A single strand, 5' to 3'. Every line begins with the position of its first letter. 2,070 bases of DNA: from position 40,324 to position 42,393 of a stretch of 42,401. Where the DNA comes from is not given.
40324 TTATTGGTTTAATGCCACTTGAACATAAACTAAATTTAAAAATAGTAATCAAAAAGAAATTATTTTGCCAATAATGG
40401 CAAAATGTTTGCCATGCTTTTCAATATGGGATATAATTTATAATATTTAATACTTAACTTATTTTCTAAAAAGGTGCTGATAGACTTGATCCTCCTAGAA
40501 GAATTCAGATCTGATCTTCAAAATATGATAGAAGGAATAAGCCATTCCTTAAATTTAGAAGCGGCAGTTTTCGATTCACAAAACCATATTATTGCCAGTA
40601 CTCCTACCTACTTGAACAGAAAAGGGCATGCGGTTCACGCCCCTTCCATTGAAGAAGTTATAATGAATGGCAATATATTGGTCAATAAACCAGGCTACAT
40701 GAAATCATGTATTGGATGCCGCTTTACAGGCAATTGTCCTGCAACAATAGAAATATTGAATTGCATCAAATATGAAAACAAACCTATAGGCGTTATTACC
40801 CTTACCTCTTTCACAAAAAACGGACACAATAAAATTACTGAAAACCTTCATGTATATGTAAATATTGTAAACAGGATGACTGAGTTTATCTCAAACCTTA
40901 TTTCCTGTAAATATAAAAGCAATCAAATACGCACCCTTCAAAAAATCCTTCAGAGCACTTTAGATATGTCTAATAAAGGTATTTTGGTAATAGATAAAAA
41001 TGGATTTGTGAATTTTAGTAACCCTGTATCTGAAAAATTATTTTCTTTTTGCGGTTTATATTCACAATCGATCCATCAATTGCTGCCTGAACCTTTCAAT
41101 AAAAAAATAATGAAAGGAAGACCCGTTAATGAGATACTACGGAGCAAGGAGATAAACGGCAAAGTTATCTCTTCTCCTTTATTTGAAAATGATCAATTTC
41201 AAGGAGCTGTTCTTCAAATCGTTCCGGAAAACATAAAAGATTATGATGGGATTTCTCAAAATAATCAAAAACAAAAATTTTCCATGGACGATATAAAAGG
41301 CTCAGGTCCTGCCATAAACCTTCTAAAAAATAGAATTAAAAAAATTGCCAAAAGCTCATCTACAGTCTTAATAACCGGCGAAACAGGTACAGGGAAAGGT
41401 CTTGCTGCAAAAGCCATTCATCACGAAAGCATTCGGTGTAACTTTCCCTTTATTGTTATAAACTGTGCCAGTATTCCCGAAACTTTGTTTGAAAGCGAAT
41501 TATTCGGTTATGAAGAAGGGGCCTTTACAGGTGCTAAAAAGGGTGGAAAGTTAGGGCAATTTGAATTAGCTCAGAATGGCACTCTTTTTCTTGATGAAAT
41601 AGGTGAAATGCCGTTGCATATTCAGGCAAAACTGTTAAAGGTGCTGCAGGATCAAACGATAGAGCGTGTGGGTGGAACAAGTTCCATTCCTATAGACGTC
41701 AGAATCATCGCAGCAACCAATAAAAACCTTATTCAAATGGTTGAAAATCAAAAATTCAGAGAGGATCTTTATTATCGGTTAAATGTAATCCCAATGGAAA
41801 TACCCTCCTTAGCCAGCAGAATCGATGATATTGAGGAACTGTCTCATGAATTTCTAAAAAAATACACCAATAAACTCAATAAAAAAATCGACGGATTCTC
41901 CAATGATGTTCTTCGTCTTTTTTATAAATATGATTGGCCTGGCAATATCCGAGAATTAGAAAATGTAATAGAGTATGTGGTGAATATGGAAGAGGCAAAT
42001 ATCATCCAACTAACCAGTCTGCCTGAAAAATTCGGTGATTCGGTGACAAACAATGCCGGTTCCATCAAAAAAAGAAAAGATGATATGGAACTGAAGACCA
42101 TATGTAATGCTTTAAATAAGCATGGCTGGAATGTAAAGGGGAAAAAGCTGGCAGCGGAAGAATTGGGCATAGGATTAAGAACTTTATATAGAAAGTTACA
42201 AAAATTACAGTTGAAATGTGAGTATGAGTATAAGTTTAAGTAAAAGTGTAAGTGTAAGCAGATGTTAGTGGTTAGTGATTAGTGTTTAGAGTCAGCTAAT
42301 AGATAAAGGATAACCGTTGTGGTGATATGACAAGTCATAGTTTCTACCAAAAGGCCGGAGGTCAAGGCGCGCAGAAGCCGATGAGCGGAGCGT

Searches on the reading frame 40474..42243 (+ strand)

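Call 19: search_protein_families(library=pfam, proteins=[window:40474-42243:+], max_evalue=0.00001)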
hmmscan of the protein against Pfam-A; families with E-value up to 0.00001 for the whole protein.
window:40474-42243:+ (589 aa): 6 families
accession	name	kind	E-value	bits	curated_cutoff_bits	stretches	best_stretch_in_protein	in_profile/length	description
PF00158.32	Sigma54_activat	-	1.6e-69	233.3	20.2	1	276-441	3-167/168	Sigma-54 interaction domain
PF25601.1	AAA_lid_14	-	4.5e-24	84.5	27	1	448-524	2-78/87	AAA+ ATPase lid domain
PF14532.12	Sigma54_activ_2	-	1.1e-23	84.5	25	1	276-446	2-138/138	Sigma-54 interaction domain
PF02954.25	HTH_8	-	1.3e-09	38.1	22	1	537-578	4-42/42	Bacterial regulatory protein, Fis family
PF00004.35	AAA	-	1.2e-07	32.7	21.2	1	298-424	1-115/131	ATPase family associated with various cellular activities (AAA)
PF01078.27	Mg_chelatase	-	5e-07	29.8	20.3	0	350-418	89-159/207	Magnesium chelatase, subunit ChlI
